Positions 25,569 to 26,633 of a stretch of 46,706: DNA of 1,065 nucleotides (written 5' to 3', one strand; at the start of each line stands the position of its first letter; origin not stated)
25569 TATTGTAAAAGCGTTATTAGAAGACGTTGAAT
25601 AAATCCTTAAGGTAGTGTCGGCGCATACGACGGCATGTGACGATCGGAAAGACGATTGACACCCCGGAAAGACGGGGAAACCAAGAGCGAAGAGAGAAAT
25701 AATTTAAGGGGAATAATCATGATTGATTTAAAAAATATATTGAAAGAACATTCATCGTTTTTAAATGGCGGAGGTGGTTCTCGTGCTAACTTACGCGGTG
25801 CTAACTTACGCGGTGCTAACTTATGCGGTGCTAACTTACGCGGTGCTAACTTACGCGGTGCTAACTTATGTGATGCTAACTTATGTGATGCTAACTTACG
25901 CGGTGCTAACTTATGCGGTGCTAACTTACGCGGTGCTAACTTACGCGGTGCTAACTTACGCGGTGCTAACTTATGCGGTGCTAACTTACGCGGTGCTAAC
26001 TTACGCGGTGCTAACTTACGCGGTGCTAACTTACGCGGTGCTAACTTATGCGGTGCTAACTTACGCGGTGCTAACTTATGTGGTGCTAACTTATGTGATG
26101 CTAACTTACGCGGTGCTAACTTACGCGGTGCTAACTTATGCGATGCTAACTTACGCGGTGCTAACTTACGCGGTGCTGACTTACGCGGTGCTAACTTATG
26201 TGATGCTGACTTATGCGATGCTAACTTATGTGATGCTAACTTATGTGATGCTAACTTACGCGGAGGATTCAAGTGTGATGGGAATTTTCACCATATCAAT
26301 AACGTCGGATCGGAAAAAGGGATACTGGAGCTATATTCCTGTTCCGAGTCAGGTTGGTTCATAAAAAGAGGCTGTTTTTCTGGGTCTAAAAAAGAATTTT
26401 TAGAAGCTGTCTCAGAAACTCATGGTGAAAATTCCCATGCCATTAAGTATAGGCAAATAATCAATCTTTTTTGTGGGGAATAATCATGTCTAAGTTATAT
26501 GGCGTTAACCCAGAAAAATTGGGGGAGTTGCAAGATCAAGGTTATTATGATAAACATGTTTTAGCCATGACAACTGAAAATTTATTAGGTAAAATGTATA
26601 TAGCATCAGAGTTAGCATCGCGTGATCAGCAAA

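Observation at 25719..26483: Hyper-regular pentapeptide-repeat protein encoded by 32 near-identical 15-bp units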

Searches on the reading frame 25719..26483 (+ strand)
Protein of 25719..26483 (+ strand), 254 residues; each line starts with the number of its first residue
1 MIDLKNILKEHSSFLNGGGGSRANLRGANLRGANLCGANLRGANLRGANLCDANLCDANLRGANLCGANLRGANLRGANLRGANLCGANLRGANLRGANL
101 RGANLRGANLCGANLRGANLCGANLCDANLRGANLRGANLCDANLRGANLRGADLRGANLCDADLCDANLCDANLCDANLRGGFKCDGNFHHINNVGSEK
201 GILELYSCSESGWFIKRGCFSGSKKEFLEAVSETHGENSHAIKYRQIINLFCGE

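Call 5: search_protein_families(library=pfam, proteins=[window:25719-26483:+], max_evalue=1)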
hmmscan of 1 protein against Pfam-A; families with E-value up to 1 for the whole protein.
window:25719-26483:+ (254 aa): 4 families
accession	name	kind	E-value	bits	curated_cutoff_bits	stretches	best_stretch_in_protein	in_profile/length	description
PF00805.28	Pentapeptide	-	1.9e-71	235.5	20.2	6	78-117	1-40/40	Pentapeptide repeats (8 copies)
PF13599.13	Pentapeptide_4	-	9.6e-24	83.7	38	4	92-160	10-78/78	Pentapeptide repeat region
PF13576.12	Pentapeptide_3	-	8.8e-15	55.1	27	3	70-108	6-47/48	Pentapeptide repeats (9 copies)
PF25296.1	Decapeptide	-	0.7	10.3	45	0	105-158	17-70/74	Decapeptide repeat region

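Call 7: search_protein_families(library=phrogs, proteins=[window:25719-26483:+], max_evalue=1)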
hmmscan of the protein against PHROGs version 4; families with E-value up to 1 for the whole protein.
window:25719-26483:+ (254 aa): 13 families
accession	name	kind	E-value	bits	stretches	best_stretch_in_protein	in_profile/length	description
phrog_7713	-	unknown function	8.3e-73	241.7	5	3-61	8-68/103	-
phrog_31265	-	unknown function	3.7e-42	146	2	71-187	37-153/264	-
phrog_923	-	unknown function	4.2e-42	144.9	2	3-115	771-886/990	-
phrog_15350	-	unknown function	2.4e-28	100.2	1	20-179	107-270/494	-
phrog_31567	-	unknown function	7.3e-22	79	6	86-113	46-73/151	-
phrog_12514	-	unknown function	6.1e-17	62.9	2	79-183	140-244/287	-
phrog_29553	-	unknown function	1e-10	42.2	1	143-166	20-43/63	-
phrog_30240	-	unknown function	1e-10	42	2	22-99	172-249/438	-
phrog_20532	-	unknown function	3.1e-09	38.2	1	191-250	26-84/100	-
phrog_28766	-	tail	9.5e-09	35.1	2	113-183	144-214/472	tail fiber protein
phrog_37032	-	unknown function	4.9e-08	33.8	0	53-70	8-25/110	-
phrog_7964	-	unknown function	7.1e-07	29.4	1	190-250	204-259/269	-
phrog_7653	-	unknown function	3.3e-06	26.7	2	28-117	201-289/782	-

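Call 11: search_protein_families(library=padloc, proteins=[window:25719-26483:+], max_evalue=1)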
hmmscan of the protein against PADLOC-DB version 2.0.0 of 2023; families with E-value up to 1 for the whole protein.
window:25719-26483:+ (254 aa): 0 families

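Call 12: search_solved_structures(query=window:25719-26483:+, max_evalue=0.001)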
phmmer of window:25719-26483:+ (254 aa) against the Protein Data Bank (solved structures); distinct sequences matched with E-value up to 0.001: 29.
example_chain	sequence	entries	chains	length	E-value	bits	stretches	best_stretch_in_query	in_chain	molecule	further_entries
4yfo_A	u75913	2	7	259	3.1e-54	187.2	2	23-164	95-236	beta1_ex1 | 6beta1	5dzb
4yei_A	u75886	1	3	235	3.9e-50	173.8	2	43-159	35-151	beta1mut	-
4yc5_A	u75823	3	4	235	6e-50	173.1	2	43-159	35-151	beta1 | beta1 protein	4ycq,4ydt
5di5_A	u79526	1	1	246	9.5e-35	123.3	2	28-130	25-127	beta1 t801 loop variant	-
5dqa_A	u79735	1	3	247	1.3e-34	122.9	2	30-132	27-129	t3284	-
5dns_A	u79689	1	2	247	6.6e-34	120.6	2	34-129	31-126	t1428 beta1 loop design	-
5dn0_A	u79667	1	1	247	1e-33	119.9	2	36-129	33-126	beta1 t1555 loop variant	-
3du1_X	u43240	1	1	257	1.8e-32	115.9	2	22-175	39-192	All3740 protein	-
5dra_A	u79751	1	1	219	3.4e-32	115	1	20-170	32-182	3beta1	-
2j8k_A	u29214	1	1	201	8e-27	97.4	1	16-154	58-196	NP275-NP276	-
6omx_A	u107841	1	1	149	9.8e-17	64.3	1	47-129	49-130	Alr5209 protein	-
2o6w_A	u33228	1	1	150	2.5e-16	63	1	24-108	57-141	Repeat Five Residue (Rfr) protein or pentapeptide repeat protein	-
7muc_AG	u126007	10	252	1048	8e-15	58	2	25-156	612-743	IcmE protein | IcmE (DotG)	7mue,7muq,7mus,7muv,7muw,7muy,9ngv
9ngw_A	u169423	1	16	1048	8.1e-15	58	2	25-156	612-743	IcmE (DotG)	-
3n90_A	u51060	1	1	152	1e-14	57.7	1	61-162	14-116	Thylakoid lumenal 15 kDa protein 1, chloroplastic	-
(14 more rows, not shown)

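Call 17: find_encoding_contigs(protein=window:25719-26483:+, flank=10000)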
Protein window:25719-26483:+ (254 aa): no gene with exactly this product is on record in the collection.

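Call 32: predict_structure(protein=window:25719-26483:+)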
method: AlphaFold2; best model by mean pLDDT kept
length: 254 residues; sequences in the alignment: 1
mean_pLDDT: 69.0   pTM: 0.63
mean pLDDT of the five models: 69.0, 66.3, 57.9, 55.7, 40.5
residues with pLDDT >= 90: 74; 70-90: 65; 50-70: 35; < 50: 80
segments of 3 or more residues with pLDDT < 50: 1-4, 6-8, 10-19, 180-222, 235-254
pLDDT, mean of each block of 10 residues (from residue 1): 44 45 83 91 94 95 96 96 94 93 89 84 80 83 77 76 64 57 37 42 45 45 53 46 36 29
secondary structure, 60 per line:
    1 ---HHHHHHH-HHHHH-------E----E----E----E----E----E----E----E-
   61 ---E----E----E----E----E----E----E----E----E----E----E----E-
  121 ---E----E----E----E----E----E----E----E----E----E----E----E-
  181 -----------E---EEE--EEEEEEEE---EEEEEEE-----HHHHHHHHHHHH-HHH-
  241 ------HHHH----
elements in order: H4-10 H12-16 E196-198 E201-208 E212-218 H224-235 H247-250

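Call 75: search_protein_families(library=ncbifam, proteins=[window:25719-26483:+], max_evalue=0.1)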
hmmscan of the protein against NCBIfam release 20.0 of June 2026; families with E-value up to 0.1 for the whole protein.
window:25719-26483:+ (254 aa): 18 families
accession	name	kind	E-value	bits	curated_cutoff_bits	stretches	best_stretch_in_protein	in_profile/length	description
NF011744.0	PRK15197.1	equivalog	7.6e-49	166.4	274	5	68-145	179-256/291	SPI-2 type III secretion system effector PipB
NF052603.1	penta_Alr5209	equivalog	1.1e-41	141.5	125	3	22-104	12-94/113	Alr5209 family pentapeptide repeat protein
NF047416.1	penta_HetL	equivalog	1.2e-36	126.2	260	2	68-192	48-172/218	heterocyst differentiation pentapeptide repeat protein HetL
NF011743.0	PRK15196.1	equivalog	1.3e-27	96.7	354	2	23-120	157-254/350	type III secretion system effector PipB2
NF000349.1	mfpA_AE000516.2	equivalog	1.9e-15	57.2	360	3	57-132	86-161/183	pentapeptide repeat protein MfpA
NF038182.1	penta_rpt_SmQnr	exception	2.9e-15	56.7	460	3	26-80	143-197/215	SmQnr family pentapeptide repeat protein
NF033086.2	penta_rpt_Qnr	equivalog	1e-14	54.8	240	1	21-181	8-179/211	Qnr family pentapeptide repeat protein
NF012151.0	penta_rpt_QnrAS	exception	1.3e-13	51.5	490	2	21-137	70-186/218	QnrAS family quinolone resistance pentapeptide repeat protein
NF000071.4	penta_rpt_QnrA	exception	1.3e-12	48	450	2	80-190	54-164/218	QnrA family quinolone resistance pentapeptide repeat protein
NF012152.0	penta_rpt_QnrC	exception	3.7e-11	43.4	500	2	62-183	56-177/221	QnrC family quinolone resistance pentapeptide repeat protein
NF000420.1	penta_rpt_QnrB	exception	1.3e-10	41.7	460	1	24-182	29-193/214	QnrB family quinolone resistance pentapeptide repeat protein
NF000421.1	penta_rpt_QnrVC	exception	4.3e-10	39.9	460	2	25-110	74-159/218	QnrVC family quinolone resistance pentapeptide repeat protein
NF033375.2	penta_rpt_QnrE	exception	5.7e-10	39.6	480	1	28-182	33-193/214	QnrE family quinolone resistance pentapeptide repeat protein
NF000056.3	penta_rpt_QnrS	exception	9e-09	35.3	460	2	23-133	72-187/218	QnrS family quinolone resistance pentapeptide repeat protein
NF038108.1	RiPP_NF038108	subfamily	3e-07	30.2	30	2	137-178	15-56/65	Cys-every-fifth RiPP peptide CefA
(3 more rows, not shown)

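Call 108: fold_search(model_id=the predicted structure, library=pdb)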
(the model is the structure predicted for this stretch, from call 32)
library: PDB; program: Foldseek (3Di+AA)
matches with E <= 10: 130; with E <= 0.001: 53
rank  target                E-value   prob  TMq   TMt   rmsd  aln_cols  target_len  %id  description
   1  4yei_A                2.9e-12  1.00  0.60  0.71   4.9       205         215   45  Beta1mut synthetic solenoid protein (released 2016-03-09)
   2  5dqa_C                3.9e-12  1.00  0.36  0.41   8.7       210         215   44  t3284 loop variant of beta1 (released 2016-08-31)
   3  4ycq                  1.0e-11  1.00  0.59  0.81   2.5       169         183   54  Beta1 synthetic solenoid protein (released 2016-03-09)
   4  4yc5                  1.1e-11  1.00  0.41  0.48   7.4       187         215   46  Beta1 synthetic solenoid protein (released 2016-03-09)
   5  5dqa_A                1.8e-11  1.00  0.34  0.39   8.4       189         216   46  t3284 loop variant of beta1 (released 2016-08-31)
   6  5di5                  2.5e-11  1.00  0.34  0.43   6.3       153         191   56  beta1 t801 loop variant in P3221 (released 2016-08-31)
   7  5dns_A                5.5e-11  1.00  0.36  0.41  10.1       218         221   42  t1428 loop variant in P3221 (released 2016-09-28)
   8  2j8k                  9.3e-11  1.00  0.47  0.65   6.6       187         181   46  Structure of the fusion of NP275 and NP276, pentapeptide repeat proteins from Nostoc punctiforme (released 2006-12-07)
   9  4yfo                  1.3e-10  1.00  0.32  0.34  10.9       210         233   41  beta1_ex1 (released 2016-03-16)
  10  3du1                  1.6e-10  1.00  0.33  0.35  11.6       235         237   32  The 2.0 Angstrom Resolution Crystal Structure of HetL, a Pentapeptide Repeat Protein involved in Heterocyst Differentiat (released 2008-11-11)
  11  5dn0                  3.8e-10  1.00  0.34  0.39   8.0       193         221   47  t1555 loop variant (released 2016-08-31)
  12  5dns_B                1.9e-09  1.00  0.32  0.39   7.1       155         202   56  t1428 loop variant in P3221 (released 2016-09-28)
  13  5dra                  8.9e-09  1.00  0.34  0.42   7.0       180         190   45  t3284 loop variant of beta1 (released 2016-08-31)
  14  6zt4_A                7.1e-08  1.00  0.49  0.68   4.5       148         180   22  Pentapeptide repeat protein MfpA from Mycobacterium smegmatis (released 2021-03-03)
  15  2bm5_A                1.6e-07  1.00  0.49  0.67   4.4       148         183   26  The Structure of MfpA (Rv3361c, P21 Crystal form). The Pentapeptide Repeat Protein from Mycobacterium tuberculosis Fol (released 2005-06-07)
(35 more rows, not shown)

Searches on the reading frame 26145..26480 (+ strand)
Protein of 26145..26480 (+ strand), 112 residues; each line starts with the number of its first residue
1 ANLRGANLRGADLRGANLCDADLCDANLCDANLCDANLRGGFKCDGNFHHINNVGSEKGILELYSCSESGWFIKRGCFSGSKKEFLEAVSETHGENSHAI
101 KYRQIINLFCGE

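Call 46: predict_structure(alignment_id=A2)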
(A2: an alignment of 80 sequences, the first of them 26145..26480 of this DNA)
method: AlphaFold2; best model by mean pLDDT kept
length: 112 residues; sequences in the alignment: 80
mean_pLDDT: 81.8   pTM: 0.66
mean pLDDT of the five models: 81.8, 81.6, 80.7, 80.5, 80.0
residues with pLDDT >= 90: 67; 70-90: 12; 50-70: 23; < 50: 10
segments of 3 or more residues with pLDDT < 50: 16-20, 23-26
pLDDT, mean of each block of 10 residues (from residue 1): 58 52 50 81 93 94 93 96 96 94 95 71
secondary structure, 60 per line:
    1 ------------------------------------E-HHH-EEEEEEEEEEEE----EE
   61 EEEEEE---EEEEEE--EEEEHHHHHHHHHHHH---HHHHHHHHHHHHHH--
elements in order: E43-54 E59-66 E70-75 E78-81 H82-93 H97-110

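Call 48: fold_search(model_id=the predicted structure, library=pdb)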
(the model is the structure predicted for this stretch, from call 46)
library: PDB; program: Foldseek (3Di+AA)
matches with E <= 10: 342; with E <= 0.001: 0
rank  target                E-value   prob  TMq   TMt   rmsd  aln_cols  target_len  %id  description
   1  1jq3_B                8.4e-01  0.28  0.29  0.13   3.9        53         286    8  Crystal Structure of Spermidine Synthase in Complex with Transition State Analogue AdoDATO (released 2001-11-21)
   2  1inl_B                1.1e+00  0.30  0.30  0.13   3.7        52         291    8  Crystal Structure of Spermidine Synthase from Thermotoga Maritima (released 2001-11-21)
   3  1inl_C                1.1e+00  0.28  0.30  0.13   3.8        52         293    8  Crystal Structure of Spermidine Synthase from Thermotoga Maritima (released 2001-11-21)
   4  1inl_D                1.1e+00  0.23  0.29  0.13   4.0        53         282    8  Crystal Structure of Spermidine Synthase from Thermotoga Maritima (released 2001-11-21)
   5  1inl_A                1.1e+00  0.23  0.29  0.13   3.9        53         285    8  Crystal Structure of Spermidine Synthase from Thermotoga Maritima (released 2001-11-21)
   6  2he7                  1.1e+00  0.21  0.22  0.10   3.1        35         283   28  FERM domain of EPB41L3 (DAL-1) (released 2006-07-04)
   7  3aoi_M                1.2e+00  0.15  0.27  0.03  12.0        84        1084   10  RNA polymerase-Gfh1 complex (Crystal type 2) (released 2010-12-08)
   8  9s6c_A                1.3e+00  0.09  0.22  0.08  10.8        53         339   11  B12 Binding protein - BtuK1 (released 2025-09-17)
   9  5d4c_M                1.4e+00  0.20  0.28  0.03   9.0        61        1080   10  Crystal structure of Thermus thermophilus product complex for transcription initiation with ATP and CTP (released 2016-07-06)
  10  3o4f_C                1.4e+00  0.18  0.27  0.12   4.8        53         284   15  Crystal Structure of Spermidine Synthase from E. coli (released 2010-08-18)
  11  9s6c_C                1.5e+00  0.09  0.22  0.08  10.7        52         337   12  B12 Binding protein - BtuK1 (released 2025-09-17)
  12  5m3m_B                1.7e+00  0.16  0.34  0.05   6.6        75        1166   11  Free monomeric RNA polymerase I at 4.0A resolution (released 2016-11-23)
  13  3v5j_A                1.7e+00  0.03  0.17  0.10   8.4        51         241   16  Crystal Structure of Interleukin-2 Inducible T-cell Kinase Itk Catalytic Domain with Thienopyrazolylindole Inhibitor 0 (released 2012-05-02)
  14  3o4f_B                1.8e+00  0.15  0.27  0.13   6.0        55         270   18  Crystal Structure of Spermidine Synthase from E. coli (released 2010-08-18)
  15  9s6c_B                1.8e+00  0.08  0.22  0.08  10.6        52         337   12  B12 Binding protein - BtuK1 (released 2025-09-17)
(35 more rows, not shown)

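Call 51: fold_search(model_id=the predicted structure, library=viral)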
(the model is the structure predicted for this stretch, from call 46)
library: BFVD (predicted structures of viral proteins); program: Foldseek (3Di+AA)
matches with E <= 10: 685; with E <= 0.001: 10
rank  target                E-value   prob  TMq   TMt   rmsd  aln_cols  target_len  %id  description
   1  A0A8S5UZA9            1.3e-06  1.00  0.53  0.68   1.2        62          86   42  Putative AdoMet-dependent methyltransferase [Siphoviridae sp. ctPNJ4]
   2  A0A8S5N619            1.4e-05  1.00  0.52  0.25   1.3        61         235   28  Transferase, nesg, ydcK, Structural Genomics.38A [Siphoviridae sp. ctnN38]
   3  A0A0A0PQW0            1.7e-05  1.00  0.51  0.16   1.7        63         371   41  Polymer-forming cytoskeletal protein [Bacillus phage Bp8p-T]
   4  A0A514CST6            2.0e-05  1.00  0.55  0.17   2.6        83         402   29  Acyl-carrier-protein [Achromobacter phage Motura]
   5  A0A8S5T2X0            4.3e-05  1.00  0.52  0.56   1.3        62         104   26  Beta solenoid repeat protein (Fragment) [Siphoviridae sp. ctM6i4]
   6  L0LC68                5.2e-05  1.00  0.50  0.21   1.8        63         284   32  Hexapeptide repeat containing transferase like protein [Bacillus phage phiAGATE]
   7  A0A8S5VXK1            6.8e-05  1.00  0.54  0.73   1.2        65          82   28  Uncharacterized protein (Fragment) [Ackermannviridae sp.]
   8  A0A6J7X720            1.6e-04  1.00  0.52  0.18   1.7        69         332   29  Pentapeptide repeat [uncultured Caudovirales phage]
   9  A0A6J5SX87            2.6e-04  1.00  0.47  0.46   9.3        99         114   26  Uncharacterized protein [uncultured Caudovirales phage]
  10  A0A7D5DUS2            3.6e-04  1.00  0.53  0.21   2.4        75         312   23  (no name in the UniProt tables at hand)
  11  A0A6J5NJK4            1.7e-03  1.00  0.48  0.27   4.9        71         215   24  COG1357 Pentapeptide repeats containing protein [uncultured Caudovirales phage]
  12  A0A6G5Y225            2.4e-03  1.00  0.44  0.29   1.9        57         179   19  (no name in the UniProt tables at hand)
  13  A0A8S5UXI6            3.0e-03  1.00  0.49  0.41   9.5       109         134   24  Pentapeptide repeat family protein [Podoviridae sp. ctW0z17]
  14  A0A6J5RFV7            9.7e-03  1.00  0.45  0.25   2.2        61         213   15  Pentapeptide repeat [uncultured Caudovirales phage]
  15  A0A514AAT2            1.2e-02  1.00  0.45  0.15   2.2        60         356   17  (no name in the UniProt tables at hand)
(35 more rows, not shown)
